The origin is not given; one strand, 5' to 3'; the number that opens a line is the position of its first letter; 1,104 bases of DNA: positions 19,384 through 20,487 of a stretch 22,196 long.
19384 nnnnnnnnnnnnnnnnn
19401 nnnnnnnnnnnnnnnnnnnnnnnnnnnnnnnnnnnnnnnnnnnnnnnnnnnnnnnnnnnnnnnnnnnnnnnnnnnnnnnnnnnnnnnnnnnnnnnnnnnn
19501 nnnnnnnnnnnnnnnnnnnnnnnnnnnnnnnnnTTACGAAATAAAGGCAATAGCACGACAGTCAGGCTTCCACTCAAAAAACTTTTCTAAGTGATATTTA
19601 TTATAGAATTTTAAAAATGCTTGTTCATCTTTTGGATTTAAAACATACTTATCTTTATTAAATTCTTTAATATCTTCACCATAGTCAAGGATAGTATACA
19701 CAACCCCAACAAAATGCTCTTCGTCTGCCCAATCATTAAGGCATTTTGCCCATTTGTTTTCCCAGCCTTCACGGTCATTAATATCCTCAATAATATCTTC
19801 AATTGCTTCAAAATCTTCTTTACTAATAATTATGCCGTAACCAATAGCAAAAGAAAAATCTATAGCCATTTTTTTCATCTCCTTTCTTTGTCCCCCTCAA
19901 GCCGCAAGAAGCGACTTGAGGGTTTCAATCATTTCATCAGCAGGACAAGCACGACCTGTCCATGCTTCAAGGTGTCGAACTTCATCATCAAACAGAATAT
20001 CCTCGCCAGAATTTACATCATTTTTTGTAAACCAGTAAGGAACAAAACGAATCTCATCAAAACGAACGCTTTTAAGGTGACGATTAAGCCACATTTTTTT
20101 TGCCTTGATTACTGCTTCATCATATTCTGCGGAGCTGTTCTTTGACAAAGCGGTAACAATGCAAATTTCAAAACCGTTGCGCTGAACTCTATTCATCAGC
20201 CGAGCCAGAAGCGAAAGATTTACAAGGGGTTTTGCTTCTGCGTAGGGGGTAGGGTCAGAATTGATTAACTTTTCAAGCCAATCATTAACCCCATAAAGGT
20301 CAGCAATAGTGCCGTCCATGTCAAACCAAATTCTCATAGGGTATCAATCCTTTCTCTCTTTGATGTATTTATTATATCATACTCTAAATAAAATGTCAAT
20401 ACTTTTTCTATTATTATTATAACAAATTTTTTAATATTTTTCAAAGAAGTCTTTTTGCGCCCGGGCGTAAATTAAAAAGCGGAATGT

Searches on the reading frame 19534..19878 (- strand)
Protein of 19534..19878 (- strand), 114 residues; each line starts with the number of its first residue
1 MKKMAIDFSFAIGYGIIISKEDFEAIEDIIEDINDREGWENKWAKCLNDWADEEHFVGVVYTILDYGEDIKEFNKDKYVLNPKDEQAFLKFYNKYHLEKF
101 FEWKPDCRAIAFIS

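Call 9: search_protein_families(library=pfam, max_evalue=0.1, proteins=[window:19534-19878:-])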
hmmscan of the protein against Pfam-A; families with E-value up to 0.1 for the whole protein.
window:19534-19878:- (114 aa): 2 families
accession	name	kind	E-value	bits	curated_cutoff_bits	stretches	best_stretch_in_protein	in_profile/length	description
PF22147.1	AcrIC5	-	0.005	17.4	27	1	77-100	26-49/53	Anti-CRISPR protein AcrIC5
PF25190.1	Tad5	-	0.018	15.6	27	1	26-104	29-104/123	Type I Thoeris inhibitor Tad5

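Call 10: search_protein_families(library=phrogs, max_evalue=0.01, proteins=[window:19534-19878:-])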
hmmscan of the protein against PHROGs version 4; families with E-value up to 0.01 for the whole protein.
window:19534-19878:- (114 aa): 0 families

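Call 50: find_encoding_contigs(protein=window:19534-19878:-, flank=2500, max_places=8)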
Protein window:19534-19878:- (114 aa): no gene with exactly this product is on record in the collection.

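Call 111: search_protein_families(library=ncbifam, max_evalue=0.01, proteins=[window:19534-19878:-])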
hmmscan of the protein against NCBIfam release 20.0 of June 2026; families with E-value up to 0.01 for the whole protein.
window:19534-19878:- (114 aa): 0 families

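Call 112: search_protein_families(library=padloc, max_evalue=0.01, proteins=[window:19534-19878:-])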
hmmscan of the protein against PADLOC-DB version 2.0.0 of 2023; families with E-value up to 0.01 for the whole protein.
window:19534-19878:- (114 aa): 0 families

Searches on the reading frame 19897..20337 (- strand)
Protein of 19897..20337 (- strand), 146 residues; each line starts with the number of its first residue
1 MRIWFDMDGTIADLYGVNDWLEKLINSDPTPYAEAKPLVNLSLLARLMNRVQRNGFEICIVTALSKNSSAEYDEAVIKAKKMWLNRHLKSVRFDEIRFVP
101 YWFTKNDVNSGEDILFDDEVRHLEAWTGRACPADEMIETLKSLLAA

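Call 9: search_protein_families(library=pfam, max_evalue=0.1, proteins=[window:19897-20337:-])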
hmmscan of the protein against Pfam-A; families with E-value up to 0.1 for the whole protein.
window:19897-20337:- (146 aa): 3 families
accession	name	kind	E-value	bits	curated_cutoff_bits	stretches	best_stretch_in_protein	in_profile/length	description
PF06941.18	NT5C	-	9.8e-06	26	24.8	1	49-130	77-147/180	5' nucleotidase, deoxy (Pyrimidine), cytosolic type C protein (NT5C)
PF18317.6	SDH_C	-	0.014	15.5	25.8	1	124-141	14-31/31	Shikimate 5'-dehydrogenase C-terminal domain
PF20785.2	MACPF_D3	-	0.053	14.2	25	0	7-24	30-47/66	MACPF protein, D3 domain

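Call 10: search_protein_families(library=phrogs, max_evalue=0.01, proteins=[window:19897-20337:-])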
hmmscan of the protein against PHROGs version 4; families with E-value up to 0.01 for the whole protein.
window:19897-20337:- (146 aa): 4 families
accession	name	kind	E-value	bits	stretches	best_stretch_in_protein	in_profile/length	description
phrog_420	-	unknown function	4.1e-10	40.6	1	46-128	91-167/267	unknown function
phrog_2643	-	moron, auxiliary metabolic gene and host takeover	4.2e-09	37.3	1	33-127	55-147/182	5'-3' deoxyribonucleotidase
phrog_415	-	other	0.00014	22.7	1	4-127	25-155/218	polynucleotide kinase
phrog_1238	-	moron, auxiliary metabolic gene and host takeover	0.0072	17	0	1-83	23-75/155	phosphoheptose isomerase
